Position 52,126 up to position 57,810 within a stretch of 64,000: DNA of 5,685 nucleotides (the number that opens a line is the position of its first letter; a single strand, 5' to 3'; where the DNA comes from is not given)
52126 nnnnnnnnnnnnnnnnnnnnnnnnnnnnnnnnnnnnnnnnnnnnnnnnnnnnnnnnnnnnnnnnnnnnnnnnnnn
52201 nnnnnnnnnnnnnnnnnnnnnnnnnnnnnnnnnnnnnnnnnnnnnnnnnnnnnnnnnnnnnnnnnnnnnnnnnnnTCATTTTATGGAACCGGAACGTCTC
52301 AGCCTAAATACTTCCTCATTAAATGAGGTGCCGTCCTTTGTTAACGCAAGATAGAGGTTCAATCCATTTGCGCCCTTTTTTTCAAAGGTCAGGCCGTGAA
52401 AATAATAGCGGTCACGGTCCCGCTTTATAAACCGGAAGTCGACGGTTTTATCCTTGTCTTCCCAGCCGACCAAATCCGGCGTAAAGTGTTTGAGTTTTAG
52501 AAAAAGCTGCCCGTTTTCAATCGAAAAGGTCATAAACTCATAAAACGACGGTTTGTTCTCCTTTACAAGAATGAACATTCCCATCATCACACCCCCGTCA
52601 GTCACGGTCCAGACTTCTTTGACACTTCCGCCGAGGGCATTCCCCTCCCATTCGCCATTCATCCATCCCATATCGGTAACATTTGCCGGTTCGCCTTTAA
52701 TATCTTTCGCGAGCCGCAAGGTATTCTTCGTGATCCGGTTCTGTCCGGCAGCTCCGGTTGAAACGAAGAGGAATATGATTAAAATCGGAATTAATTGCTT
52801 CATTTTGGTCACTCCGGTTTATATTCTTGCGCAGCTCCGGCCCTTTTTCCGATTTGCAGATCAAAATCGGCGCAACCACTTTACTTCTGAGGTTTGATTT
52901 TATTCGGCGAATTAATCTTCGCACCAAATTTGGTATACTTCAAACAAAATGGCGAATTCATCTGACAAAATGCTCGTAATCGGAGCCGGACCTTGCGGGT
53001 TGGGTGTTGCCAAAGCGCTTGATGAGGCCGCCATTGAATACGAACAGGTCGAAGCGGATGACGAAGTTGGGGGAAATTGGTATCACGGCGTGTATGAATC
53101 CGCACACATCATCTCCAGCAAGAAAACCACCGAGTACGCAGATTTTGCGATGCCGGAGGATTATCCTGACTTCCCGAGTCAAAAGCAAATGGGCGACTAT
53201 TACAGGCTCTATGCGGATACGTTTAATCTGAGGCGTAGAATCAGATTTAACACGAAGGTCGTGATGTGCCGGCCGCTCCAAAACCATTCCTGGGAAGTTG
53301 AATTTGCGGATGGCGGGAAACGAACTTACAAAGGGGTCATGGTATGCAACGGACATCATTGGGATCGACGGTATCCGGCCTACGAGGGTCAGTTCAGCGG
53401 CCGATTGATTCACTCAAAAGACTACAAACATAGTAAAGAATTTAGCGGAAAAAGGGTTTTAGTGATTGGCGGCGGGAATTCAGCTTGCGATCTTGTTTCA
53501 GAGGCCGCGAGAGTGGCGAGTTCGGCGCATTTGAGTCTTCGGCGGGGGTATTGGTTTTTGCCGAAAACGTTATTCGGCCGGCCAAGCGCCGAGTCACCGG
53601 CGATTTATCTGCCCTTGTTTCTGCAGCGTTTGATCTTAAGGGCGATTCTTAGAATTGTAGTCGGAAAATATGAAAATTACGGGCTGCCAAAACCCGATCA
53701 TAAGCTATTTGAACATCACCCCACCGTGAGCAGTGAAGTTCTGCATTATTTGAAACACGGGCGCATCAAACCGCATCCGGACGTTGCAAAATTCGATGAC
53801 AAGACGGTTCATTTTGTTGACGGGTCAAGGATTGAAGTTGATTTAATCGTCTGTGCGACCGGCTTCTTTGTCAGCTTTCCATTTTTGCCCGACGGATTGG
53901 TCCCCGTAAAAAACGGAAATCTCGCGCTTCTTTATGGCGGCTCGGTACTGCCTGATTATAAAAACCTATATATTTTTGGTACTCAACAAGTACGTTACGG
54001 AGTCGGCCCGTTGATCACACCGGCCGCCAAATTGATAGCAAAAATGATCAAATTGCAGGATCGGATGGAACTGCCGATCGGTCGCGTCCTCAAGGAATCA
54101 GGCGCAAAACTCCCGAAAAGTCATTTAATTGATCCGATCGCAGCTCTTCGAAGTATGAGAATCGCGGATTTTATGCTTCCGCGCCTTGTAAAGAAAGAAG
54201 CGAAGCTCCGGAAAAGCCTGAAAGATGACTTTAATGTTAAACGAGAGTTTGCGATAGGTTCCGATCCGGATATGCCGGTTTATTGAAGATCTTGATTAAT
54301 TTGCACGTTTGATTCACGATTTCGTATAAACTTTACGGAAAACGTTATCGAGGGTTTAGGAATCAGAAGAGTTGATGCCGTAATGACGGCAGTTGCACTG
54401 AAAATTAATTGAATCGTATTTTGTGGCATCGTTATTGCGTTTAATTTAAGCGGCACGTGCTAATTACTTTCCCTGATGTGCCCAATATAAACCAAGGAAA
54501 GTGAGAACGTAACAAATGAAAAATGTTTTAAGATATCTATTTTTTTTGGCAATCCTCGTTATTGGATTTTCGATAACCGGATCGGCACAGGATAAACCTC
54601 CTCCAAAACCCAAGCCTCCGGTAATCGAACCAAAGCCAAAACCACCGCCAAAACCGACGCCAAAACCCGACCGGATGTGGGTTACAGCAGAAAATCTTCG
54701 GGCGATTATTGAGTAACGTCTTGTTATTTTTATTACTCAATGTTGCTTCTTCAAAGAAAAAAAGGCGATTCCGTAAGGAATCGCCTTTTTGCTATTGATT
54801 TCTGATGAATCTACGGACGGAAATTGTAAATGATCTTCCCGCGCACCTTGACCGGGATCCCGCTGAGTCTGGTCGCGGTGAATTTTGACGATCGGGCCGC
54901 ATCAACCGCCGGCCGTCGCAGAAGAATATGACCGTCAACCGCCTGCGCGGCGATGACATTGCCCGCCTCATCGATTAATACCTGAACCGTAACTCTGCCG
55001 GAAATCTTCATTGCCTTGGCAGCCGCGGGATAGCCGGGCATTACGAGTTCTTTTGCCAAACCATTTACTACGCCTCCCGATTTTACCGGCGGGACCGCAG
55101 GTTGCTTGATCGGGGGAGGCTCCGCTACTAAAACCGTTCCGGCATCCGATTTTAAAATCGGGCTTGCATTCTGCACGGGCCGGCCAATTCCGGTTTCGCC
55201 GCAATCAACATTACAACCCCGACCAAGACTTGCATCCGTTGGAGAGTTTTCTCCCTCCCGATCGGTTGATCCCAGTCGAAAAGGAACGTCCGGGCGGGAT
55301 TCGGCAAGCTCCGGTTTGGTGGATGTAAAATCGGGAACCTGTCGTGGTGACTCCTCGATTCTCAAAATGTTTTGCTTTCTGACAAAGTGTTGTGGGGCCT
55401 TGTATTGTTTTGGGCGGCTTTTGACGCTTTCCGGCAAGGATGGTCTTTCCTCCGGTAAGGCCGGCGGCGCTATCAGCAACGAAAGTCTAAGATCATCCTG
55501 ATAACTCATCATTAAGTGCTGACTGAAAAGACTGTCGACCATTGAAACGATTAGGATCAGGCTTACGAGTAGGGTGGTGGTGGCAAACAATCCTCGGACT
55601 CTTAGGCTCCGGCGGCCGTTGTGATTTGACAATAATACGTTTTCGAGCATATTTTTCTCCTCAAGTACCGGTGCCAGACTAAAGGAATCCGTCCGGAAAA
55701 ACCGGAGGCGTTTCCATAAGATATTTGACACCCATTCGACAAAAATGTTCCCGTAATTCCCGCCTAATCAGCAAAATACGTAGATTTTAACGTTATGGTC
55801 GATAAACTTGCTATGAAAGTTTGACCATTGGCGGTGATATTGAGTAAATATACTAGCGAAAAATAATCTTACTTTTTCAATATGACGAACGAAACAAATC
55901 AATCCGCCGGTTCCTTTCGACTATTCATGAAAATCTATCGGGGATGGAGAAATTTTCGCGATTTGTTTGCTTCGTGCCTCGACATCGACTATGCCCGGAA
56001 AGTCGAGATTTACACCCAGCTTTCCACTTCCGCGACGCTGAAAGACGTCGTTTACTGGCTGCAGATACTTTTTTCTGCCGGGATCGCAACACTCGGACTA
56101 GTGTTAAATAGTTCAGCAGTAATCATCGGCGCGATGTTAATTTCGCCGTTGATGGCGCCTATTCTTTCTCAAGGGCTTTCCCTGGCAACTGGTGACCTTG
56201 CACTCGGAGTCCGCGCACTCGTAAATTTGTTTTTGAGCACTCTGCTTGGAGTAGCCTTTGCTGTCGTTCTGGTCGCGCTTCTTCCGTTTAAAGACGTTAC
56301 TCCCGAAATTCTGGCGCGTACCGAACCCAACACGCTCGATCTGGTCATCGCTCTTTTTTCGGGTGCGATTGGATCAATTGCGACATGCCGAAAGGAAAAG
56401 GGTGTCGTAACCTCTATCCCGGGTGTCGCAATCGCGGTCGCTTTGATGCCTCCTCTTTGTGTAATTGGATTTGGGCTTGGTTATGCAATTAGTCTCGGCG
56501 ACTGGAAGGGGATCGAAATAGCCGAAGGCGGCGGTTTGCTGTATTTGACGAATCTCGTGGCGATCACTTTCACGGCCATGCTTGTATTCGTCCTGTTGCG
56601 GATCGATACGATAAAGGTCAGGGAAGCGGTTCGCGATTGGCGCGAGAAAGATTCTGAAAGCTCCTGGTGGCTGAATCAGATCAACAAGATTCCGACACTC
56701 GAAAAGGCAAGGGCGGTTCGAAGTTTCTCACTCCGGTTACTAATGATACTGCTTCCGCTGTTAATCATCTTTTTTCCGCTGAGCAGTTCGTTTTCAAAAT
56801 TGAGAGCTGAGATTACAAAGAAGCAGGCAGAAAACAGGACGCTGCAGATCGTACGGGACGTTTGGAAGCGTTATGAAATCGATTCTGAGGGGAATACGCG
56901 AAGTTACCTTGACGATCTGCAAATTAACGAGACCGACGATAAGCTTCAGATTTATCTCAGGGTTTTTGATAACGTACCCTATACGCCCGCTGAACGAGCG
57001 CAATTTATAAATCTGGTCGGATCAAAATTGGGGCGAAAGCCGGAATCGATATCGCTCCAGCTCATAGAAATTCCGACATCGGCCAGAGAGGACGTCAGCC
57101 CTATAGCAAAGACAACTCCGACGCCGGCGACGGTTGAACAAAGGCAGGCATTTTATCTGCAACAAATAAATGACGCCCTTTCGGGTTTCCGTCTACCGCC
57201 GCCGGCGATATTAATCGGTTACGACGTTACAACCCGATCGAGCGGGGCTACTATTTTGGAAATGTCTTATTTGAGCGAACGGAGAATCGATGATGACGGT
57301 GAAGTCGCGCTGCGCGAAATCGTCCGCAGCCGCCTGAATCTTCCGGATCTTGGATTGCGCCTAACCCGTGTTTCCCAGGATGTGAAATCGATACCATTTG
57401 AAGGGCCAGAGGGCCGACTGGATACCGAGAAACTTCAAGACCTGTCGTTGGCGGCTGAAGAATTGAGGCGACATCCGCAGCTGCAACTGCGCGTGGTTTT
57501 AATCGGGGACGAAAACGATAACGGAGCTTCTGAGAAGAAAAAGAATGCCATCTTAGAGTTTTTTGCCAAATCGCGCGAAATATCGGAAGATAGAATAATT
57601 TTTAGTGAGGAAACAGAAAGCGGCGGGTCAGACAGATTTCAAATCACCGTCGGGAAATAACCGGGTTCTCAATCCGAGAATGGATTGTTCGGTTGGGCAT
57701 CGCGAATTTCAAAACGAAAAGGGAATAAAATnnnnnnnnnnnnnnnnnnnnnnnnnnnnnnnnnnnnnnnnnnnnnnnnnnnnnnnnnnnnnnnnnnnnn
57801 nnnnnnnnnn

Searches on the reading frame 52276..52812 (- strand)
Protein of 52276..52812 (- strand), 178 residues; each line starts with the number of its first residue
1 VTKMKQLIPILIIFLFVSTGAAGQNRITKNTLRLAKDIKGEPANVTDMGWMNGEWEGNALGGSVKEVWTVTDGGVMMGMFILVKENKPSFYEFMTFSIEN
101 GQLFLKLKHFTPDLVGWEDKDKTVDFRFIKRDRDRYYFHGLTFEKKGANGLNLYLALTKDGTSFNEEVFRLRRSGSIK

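Call 38: search_protein_families(library=pfam, proteins=[window:52276-52812:-], max_evalue=0.00001)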
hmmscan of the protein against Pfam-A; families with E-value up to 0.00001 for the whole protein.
window:52276-52812:- (178 aa): 1 family
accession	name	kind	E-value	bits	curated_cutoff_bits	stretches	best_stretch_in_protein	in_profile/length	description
PF19780.4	DUF6265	-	2.7e-34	118.5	23.8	1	50-155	2-114/116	Domain of unknown function (DUF6265)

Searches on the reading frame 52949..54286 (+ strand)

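Call 38: search_protein_families(library=pfam, proteins=[window:52949-54286:+], max_evalue=0.00001)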
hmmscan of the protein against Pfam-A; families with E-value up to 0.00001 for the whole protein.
window:52949-54286:+ (445 aa): 4 families
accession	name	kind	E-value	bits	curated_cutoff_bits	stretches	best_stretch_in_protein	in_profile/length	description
PF00743.25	FMO-like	-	3.1e-50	171.6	22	1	7-329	3-352/532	Flavin-binding monooxygenase-like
PF13738.12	Pyr_redox_3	-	7.9e-24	84.9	30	1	9-200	1-197/305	Pyridine nucleotide-disulphide oxidoreductase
PF07992.20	Pyr_redox_2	-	1e-12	48.5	26.1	1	7-195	2-170/291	Pyridine nucleotide-disulphide oxidoreductase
PF13434.12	Lys_Orn_oxgnase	-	9.4e-09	35.3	21.3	1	75-196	91-217/339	L-lysine 6-monooxygenase/L-ornithine 5-monooxygenase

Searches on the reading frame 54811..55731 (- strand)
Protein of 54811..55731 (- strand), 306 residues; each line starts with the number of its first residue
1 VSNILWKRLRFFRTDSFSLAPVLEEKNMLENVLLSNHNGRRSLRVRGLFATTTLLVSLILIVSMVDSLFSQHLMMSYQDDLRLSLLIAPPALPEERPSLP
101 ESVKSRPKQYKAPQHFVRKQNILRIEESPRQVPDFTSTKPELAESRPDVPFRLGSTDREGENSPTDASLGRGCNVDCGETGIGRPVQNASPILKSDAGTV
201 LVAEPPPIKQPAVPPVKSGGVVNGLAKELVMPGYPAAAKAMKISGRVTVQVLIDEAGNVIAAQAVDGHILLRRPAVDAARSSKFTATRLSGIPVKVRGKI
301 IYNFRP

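Call 38: search_protein_families(library=pfam, proteins=[window:54811-55731:-], max_evalue=0.00001)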
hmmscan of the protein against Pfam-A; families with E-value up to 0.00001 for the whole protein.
window:54811-55731:- (306 aa): 1 family
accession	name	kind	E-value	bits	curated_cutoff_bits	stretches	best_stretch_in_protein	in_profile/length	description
PF03544.19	TonB_C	-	3.1e-12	47.2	24.6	1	232-305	3-78/79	Gram-negative bacterial TonB protein C-terminal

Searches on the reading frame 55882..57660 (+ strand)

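Call 38: search_protein_families(library=pfam, proteins=[window:55882-57660:+], max_evalue=0.00001)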
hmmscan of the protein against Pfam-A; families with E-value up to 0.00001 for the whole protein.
window:55882-57660:+ (592 aa): 1 family
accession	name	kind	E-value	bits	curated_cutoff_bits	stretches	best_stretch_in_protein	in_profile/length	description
PF04087.19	DUF389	-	4.5e-36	124.3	23.9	1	85-230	1-137/137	Domain of unknown function (DUF389)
